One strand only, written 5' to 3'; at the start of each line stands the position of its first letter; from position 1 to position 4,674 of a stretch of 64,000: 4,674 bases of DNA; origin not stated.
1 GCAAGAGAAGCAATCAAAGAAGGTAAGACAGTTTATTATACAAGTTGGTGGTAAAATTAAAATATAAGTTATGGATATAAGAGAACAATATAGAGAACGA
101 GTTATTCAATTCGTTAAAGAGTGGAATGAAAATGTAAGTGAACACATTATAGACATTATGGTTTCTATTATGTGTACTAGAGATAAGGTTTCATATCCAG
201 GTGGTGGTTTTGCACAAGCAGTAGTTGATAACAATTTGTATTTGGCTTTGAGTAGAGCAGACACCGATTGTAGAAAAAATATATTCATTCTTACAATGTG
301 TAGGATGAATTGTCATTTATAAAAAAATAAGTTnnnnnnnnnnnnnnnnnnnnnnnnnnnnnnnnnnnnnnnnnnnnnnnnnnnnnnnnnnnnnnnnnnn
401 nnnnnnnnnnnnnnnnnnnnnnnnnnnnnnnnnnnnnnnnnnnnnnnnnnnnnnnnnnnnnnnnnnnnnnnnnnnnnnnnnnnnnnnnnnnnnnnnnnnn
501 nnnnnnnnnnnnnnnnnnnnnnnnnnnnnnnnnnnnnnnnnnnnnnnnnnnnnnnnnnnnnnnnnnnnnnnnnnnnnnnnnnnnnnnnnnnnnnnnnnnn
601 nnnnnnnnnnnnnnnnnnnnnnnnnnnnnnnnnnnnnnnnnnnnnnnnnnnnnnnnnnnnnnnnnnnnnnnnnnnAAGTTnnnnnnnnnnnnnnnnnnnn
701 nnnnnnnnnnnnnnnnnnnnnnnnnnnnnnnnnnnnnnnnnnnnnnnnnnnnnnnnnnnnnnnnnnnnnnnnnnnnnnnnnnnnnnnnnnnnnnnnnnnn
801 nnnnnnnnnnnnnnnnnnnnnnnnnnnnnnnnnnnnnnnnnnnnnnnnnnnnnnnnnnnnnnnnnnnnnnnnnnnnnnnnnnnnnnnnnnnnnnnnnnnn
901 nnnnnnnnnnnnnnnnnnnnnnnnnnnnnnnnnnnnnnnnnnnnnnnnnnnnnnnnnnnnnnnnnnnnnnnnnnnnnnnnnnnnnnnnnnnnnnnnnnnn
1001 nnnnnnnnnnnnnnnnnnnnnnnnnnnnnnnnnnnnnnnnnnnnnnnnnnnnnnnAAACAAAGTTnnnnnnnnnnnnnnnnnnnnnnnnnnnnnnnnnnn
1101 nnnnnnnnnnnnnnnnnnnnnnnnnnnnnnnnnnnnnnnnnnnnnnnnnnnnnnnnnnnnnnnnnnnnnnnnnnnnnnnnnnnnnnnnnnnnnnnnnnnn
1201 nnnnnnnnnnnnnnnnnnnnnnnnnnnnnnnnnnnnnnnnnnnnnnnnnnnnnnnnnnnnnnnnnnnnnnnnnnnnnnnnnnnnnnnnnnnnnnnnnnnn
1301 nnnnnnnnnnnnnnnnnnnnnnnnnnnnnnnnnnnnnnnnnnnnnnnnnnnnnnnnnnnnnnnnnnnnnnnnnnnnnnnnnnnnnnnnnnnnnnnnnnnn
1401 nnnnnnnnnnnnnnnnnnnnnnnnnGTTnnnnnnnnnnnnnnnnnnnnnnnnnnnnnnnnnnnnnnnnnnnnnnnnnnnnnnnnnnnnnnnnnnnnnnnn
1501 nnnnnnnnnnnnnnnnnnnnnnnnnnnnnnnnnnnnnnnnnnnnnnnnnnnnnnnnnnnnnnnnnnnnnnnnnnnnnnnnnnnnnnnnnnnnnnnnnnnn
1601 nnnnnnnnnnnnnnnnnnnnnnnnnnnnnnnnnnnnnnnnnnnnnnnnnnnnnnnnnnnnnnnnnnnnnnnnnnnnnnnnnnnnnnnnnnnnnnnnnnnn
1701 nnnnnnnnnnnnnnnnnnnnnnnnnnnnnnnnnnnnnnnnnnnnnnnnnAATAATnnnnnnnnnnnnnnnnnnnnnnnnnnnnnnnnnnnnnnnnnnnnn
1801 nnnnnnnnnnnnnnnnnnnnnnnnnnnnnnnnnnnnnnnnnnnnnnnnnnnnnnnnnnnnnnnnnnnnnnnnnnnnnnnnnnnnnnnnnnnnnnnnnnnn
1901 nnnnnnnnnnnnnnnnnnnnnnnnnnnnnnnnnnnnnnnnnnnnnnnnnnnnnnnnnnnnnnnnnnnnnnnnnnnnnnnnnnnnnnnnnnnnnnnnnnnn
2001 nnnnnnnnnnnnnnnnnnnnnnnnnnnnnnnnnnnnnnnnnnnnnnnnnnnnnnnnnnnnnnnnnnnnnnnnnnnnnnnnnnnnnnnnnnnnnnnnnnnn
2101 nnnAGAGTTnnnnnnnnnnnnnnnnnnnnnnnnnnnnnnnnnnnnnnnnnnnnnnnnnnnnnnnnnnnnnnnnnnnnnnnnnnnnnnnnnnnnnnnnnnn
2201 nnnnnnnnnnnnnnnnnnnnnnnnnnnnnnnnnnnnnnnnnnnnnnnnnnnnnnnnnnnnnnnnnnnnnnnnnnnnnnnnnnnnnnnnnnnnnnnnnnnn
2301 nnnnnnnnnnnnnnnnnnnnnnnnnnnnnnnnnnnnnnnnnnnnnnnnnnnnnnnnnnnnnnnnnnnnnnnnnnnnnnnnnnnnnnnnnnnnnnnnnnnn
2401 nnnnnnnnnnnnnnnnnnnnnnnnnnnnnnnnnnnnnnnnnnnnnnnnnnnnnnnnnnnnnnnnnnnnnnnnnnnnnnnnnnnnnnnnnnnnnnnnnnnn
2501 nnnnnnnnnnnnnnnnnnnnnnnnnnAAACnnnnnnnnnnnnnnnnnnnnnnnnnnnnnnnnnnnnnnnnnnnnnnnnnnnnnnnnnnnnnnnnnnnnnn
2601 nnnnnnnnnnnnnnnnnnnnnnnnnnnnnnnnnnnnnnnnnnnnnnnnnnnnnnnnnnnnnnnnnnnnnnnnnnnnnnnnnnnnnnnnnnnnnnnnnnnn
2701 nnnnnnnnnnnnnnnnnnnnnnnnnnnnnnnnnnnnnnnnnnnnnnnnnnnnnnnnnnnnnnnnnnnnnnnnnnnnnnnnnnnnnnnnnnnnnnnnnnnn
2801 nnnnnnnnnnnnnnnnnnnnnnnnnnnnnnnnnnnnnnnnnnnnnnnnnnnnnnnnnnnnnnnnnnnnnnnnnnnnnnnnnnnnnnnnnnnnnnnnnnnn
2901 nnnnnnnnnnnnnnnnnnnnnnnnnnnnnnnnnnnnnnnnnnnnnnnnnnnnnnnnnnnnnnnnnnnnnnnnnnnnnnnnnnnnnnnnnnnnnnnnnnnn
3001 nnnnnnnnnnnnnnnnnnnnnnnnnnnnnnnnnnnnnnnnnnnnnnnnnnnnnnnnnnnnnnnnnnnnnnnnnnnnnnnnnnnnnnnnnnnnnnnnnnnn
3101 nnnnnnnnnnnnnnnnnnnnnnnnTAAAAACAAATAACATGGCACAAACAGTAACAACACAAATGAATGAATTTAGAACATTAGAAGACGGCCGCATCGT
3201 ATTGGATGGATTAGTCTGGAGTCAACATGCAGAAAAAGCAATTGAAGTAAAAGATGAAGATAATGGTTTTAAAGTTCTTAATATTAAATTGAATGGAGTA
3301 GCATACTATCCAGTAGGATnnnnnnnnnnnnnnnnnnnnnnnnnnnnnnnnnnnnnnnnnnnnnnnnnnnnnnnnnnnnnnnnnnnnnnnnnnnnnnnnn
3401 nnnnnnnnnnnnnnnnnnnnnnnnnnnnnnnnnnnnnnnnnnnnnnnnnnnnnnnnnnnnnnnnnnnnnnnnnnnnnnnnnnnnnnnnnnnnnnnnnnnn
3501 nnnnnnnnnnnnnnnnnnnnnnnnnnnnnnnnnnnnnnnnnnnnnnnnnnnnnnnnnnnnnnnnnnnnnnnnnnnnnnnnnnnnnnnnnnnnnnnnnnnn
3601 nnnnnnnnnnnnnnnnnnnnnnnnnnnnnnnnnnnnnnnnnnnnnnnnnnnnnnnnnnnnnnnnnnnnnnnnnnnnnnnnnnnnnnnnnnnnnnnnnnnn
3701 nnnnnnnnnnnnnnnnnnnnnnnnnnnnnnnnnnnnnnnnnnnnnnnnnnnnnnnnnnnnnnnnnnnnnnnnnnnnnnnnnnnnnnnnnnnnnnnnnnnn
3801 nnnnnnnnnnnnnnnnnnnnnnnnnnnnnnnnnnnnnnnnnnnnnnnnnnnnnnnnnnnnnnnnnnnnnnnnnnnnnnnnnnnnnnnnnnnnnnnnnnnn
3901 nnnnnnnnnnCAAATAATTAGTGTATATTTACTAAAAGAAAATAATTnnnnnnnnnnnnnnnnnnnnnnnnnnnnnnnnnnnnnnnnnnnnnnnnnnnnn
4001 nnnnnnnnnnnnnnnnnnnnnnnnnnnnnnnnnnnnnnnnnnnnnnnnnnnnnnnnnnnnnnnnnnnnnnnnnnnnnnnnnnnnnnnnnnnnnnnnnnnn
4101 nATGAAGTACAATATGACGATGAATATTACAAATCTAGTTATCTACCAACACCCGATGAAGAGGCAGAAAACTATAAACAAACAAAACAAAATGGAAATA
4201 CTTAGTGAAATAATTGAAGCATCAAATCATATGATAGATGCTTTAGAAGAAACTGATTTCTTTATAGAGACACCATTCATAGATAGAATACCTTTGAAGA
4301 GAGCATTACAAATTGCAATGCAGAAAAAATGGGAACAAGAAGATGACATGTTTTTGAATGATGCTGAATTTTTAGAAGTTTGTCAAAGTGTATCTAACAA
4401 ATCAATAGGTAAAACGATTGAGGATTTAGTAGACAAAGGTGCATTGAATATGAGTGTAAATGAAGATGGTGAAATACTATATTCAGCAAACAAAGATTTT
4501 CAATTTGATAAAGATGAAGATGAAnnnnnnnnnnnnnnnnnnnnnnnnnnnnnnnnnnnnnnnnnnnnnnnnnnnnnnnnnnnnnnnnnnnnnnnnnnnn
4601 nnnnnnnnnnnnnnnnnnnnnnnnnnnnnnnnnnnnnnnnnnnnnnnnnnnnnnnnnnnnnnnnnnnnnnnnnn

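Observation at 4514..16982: Four divergent paralogs of a fucosyltransferase-like (GT10-type) glycosyltransferase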

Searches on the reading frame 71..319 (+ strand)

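Call 56: search_protein_families(library=pfam, alignment_id=A5, max_evalue=0.0001)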
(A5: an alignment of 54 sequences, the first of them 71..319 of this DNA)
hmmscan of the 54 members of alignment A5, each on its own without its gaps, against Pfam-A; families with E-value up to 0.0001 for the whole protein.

A. member 1, window:71-319:+ (83 aa): 0 families

B. families by the number of members that match (of 54 scanned): 10 families
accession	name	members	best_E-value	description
PF13640.12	2OG-FeII_Oxy_3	3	2e-11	2OG-Fe(II) oxygenase superfamily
PF01327.26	Pep_deformylase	1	1.3e-21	Polypeptide deformylase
PF00856.33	SET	1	2.9e-13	SET domain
PF04965.19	GPW_gp25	1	4.9e-11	Baseplate wedge protein gp25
PF00011.27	HSP20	1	8.1e-11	Hsp20/alpha crystallin family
PF00106.31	adh_short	1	4e-08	short chain dehydrogenase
PF01541.30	GIY-YIG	1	2.6e-06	GIY-YIG catalytic domain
PF03171.26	2OG-FeII_Oxy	1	8.4e-06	2OG-Fe(II) oxygenase superfamily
PF00657.28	Lipase_GDSL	1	8.5e-06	GDSL-like Lipase/Acylhydrolase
PF13472.12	Lipase_GDSL_2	1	4.8e-05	GDSL-like Lipase/Acylhydrolase family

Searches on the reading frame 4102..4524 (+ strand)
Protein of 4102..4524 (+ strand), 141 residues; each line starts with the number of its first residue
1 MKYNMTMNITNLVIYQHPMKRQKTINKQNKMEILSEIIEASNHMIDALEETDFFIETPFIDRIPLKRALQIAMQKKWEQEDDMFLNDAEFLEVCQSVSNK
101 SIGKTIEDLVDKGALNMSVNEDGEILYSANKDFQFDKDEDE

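Call 53: search_protein_families(library=pfam, proteins=[window:4102-4524:+], max_evalue=0.01)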
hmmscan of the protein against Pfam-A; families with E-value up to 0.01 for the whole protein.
window:4102-4524:+ (141 aa): 0 families
